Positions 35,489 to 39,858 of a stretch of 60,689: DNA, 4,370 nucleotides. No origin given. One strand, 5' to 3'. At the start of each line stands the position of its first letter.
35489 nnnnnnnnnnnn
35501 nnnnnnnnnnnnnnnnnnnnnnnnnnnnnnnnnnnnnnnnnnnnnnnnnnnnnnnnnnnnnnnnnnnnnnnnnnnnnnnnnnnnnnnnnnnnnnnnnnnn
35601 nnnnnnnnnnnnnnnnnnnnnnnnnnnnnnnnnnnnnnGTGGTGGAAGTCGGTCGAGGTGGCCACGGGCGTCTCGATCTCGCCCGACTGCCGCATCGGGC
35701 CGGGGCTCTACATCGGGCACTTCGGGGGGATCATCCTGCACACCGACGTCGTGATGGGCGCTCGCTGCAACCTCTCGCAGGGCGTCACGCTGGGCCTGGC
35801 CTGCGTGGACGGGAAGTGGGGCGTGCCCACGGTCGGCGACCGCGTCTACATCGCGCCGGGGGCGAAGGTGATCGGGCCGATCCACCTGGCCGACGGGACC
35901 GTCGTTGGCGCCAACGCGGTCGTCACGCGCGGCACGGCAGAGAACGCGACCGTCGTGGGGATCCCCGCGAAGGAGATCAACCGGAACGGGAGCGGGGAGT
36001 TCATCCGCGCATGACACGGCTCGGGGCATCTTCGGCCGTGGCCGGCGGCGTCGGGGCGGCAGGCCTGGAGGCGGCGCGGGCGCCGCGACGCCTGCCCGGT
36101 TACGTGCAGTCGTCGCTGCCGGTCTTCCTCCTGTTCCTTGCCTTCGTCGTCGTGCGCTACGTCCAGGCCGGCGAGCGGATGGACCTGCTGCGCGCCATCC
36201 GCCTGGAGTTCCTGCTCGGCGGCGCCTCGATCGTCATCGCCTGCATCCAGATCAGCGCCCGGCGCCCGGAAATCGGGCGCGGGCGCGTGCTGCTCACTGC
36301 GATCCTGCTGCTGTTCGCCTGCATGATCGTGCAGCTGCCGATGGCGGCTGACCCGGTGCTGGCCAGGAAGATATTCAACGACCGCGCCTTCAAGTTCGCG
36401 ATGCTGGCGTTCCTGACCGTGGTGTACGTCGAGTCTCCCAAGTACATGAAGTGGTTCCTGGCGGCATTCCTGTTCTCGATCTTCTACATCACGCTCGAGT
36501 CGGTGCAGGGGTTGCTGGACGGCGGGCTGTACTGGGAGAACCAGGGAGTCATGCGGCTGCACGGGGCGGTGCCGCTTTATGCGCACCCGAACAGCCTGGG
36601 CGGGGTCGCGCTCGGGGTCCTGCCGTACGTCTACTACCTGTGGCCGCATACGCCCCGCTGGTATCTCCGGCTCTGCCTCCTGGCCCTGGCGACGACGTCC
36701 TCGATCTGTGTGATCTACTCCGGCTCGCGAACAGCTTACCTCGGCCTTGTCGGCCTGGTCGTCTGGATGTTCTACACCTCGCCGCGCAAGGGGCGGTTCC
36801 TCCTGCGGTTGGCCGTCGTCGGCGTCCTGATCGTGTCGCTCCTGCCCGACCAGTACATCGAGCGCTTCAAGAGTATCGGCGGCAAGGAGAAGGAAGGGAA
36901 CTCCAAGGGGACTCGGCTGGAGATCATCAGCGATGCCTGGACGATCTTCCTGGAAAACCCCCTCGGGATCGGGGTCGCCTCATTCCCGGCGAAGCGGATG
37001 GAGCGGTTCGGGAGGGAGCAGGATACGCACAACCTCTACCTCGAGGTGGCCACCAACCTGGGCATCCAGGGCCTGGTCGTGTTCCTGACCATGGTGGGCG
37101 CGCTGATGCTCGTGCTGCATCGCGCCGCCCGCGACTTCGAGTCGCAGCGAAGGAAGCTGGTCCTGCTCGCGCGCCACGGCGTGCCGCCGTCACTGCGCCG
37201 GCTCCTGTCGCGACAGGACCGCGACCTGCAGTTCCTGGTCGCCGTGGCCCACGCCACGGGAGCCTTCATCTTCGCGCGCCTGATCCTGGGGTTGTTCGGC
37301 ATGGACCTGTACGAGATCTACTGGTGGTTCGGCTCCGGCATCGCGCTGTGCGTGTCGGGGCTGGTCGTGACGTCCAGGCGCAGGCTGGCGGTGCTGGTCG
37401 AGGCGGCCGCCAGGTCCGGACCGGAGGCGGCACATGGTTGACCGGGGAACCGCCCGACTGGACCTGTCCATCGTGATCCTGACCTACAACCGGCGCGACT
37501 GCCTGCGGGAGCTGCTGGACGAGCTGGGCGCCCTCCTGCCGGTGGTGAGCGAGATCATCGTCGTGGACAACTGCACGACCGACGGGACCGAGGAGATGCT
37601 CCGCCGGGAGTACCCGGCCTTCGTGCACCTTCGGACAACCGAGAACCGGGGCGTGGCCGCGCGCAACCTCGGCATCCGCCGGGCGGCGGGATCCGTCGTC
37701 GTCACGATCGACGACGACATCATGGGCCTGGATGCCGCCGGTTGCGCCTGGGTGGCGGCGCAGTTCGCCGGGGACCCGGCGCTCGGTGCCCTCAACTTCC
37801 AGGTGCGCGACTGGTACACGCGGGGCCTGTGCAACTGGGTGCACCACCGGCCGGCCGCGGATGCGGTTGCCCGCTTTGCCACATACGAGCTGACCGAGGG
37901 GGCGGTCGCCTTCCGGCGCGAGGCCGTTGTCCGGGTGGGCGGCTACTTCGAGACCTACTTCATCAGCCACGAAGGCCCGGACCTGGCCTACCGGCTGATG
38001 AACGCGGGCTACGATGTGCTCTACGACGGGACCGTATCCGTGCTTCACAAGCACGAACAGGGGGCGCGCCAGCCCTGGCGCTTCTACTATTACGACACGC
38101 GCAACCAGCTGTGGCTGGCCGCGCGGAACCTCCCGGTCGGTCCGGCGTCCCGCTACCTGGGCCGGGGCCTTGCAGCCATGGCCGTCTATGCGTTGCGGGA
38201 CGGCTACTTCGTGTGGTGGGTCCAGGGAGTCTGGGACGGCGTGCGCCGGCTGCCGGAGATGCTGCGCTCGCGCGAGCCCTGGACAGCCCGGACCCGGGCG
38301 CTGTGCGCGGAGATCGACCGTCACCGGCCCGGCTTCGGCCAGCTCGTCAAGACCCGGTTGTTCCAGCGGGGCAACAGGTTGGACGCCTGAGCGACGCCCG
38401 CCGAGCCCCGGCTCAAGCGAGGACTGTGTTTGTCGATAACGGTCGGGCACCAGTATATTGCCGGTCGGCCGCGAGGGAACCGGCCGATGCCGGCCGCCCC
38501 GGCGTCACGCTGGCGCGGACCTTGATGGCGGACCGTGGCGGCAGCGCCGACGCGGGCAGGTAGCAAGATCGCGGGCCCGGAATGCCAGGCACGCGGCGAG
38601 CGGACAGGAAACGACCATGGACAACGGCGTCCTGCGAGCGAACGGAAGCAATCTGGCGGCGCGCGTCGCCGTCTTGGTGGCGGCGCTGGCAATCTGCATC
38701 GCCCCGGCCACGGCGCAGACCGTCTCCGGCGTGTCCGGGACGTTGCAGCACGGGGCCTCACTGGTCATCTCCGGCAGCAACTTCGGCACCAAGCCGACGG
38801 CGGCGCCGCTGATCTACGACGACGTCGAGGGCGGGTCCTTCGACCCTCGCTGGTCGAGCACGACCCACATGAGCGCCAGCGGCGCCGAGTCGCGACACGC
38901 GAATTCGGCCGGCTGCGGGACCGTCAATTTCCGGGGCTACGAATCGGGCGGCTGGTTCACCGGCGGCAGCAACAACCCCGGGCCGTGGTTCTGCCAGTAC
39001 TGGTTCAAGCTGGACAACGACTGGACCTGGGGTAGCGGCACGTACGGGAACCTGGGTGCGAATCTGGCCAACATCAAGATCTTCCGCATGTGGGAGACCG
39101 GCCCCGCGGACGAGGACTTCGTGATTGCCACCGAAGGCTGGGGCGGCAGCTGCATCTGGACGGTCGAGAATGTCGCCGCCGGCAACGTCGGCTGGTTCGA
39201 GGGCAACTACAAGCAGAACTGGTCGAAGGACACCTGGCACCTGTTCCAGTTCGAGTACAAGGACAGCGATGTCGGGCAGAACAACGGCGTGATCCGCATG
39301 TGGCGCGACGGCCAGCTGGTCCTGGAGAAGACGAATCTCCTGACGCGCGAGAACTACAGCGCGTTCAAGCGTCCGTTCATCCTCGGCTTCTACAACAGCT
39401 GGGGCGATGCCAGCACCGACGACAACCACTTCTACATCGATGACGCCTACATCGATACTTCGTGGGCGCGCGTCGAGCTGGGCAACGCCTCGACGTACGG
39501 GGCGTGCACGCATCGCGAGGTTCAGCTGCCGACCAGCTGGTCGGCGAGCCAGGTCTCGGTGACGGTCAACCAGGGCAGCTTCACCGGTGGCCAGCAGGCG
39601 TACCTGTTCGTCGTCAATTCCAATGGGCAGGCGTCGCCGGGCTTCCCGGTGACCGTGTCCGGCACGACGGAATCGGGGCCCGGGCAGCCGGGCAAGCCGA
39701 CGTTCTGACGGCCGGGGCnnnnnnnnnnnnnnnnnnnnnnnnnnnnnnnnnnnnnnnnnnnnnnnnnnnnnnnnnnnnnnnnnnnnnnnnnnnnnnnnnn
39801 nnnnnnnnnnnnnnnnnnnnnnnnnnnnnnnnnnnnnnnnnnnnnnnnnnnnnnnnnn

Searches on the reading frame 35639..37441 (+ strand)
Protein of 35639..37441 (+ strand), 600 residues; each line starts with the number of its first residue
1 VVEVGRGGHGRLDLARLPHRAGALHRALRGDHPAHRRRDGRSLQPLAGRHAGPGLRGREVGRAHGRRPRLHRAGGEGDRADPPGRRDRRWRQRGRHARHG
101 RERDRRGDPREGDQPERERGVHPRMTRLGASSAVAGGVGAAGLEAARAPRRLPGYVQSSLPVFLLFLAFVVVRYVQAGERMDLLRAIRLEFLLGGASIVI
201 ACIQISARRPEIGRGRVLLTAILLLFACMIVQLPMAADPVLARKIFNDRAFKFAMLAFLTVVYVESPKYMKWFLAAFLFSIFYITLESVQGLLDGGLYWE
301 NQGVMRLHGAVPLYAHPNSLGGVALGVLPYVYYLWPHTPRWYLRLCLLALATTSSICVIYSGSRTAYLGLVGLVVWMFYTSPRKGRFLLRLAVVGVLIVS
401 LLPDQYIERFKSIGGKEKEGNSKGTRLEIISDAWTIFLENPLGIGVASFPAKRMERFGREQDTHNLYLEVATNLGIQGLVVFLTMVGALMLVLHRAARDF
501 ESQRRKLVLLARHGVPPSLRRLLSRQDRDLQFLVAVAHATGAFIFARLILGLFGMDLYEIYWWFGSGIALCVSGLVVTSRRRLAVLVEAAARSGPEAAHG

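Call 84: search_protein_families(library=pfam, proteins=[window:35639-37441:+], max_evalue=0.001)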
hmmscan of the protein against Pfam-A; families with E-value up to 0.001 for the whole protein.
window:35639-37441:+ (600 aa): 1 family
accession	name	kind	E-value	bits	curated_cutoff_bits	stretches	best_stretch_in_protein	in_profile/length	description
PF04932.20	Wzy_C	-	4.2e-21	75.7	31.7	1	352-483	4-149/149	O-Antigen ligase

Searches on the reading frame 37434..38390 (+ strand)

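Call 7: search_protein_families(library=ncbifam, proteins=[window:37434-38390:+], max_evalue=0.01)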
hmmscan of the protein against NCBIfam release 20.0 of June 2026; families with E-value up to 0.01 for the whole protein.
window:37434-38390:+ (318 aa): 15 families
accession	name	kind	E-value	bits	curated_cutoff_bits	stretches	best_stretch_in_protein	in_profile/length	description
NF041875.1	EPS_EpsD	equivalog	1.3e-22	80.6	370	2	11-97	1-91/325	exopolysaccharide biosynthesis glycosyltransferase EpsD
TIGR03965.1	mycofact_glyco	equivalog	4.9e-14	52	280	2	10-97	75-166/467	mycofactocin biosynthesis glycosyltransferase MftF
TIGR03937.1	PgaC_IcaA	equivalog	3.6e-12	46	422.3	1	11-120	47-159/407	poly-beta-1,6-N-acetyl-D-glucosamine synthase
NF038302.1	EPS_HpsE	equivalog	1.8e-11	43.6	300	1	9-124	1-124/307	hormogonium polysaccharide biosynthesis glycosyltransferase HpsE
NF038299.1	EPS_HpsN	equivalog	6.7e-10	38.4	425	1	11-124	3-119/317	hormogonium polysaccharide biosynthesis glycosyltransferase HpsN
NF007482.0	PRK10073.1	equivalog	6e-09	35.3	423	1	10-95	7-97/334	glycosyltransferase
TIGR04283.1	glyco_like_mftF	equivalog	3e-08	33.5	182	1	11-125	1-114/221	TIGR04283 family arsenosugar biosynthesis glycosyltransferase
TIGR01556.1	rhamnosyltran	subfamily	4.9e-07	29.2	200.55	0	24-84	7-69/281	rhamnosyltransferase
NF047683.1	TeichurnBiosyTuaG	equivalog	4.4e-05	23.2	400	1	11-95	8-96/252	teichuronic acid biosynthesis protein TuaG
NF041394.1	GtaseAglG_Halo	equivalog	7.8e-05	22.1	440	1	12-97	4-94/304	glucosyl-dolichyl phosphate glucuronosyltransferase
NF050113.1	gal_furan_GlfT1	equivalog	0.00041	19.7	330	1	13-84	3-75/290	galactofuranosyltransferase GlfT1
TIGR04195.1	S_glycosyl_SunS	equivalog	0.0005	19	350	1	13-96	61-142/421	SunS family peptide S-glycosyltransferase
NF041391.1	DPhHxTase_Halo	equivalog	0.0017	17.4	375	1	17-95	3-78/213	dolichyl-phosphate hexose transferase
NF045692.1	OglycostaseCruG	equivalog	0.0019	17.2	600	1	11-60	43-92/386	2'-O-glycosyltransferase CruG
NF050050.1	ProtGlycPglI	equivalog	0.0022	17.4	500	1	11-102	4-100/306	GalNAc(5)-diNAcBac-PP-undecaprenol beta-1,3-glucosyltransferase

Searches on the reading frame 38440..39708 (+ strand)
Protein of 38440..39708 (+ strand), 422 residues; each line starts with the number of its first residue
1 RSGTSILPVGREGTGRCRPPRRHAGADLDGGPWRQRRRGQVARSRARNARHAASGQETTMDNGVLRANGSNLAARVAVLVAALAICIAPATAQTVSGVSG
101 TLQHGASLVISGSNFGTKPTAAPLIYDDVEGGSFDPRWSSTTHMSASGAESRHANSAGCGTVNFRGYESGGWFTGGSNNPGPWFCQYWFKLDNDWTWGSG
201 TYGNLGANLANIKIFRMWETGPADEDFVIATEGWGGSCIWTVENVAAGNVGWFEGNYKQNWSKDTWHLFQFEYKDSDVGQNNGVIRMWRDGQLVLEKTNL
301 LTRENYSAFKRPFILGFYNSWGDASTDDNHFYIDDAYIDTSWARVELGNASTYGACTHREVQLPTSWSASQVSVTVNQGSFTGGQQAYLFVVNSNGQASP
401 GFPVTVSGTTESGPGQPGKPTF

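Call 7: search_protein_families(library=ncbifam, proteins=[window:38458-39708:+], max_evalue=0.01)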
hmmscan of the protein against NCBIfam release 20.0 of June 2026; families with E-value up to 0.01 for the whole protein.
window:38458-39708:+ (416 aa): 0 families

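Call 54: search_protein_families(library=pfam, proteins=[window:38440-39708:+], max_evalue=0.0001)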
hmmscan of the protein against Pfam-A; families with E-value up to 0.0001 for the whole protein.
window:38440-39708:+ (422 aa): 1 family
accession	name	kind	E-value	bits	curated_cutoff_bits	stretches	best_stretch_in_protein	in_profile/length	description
PF14099.13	Polysacc_lyase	-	2.9e-06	27.8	29.9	1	261-335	140-208/210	Polysaccharide lyase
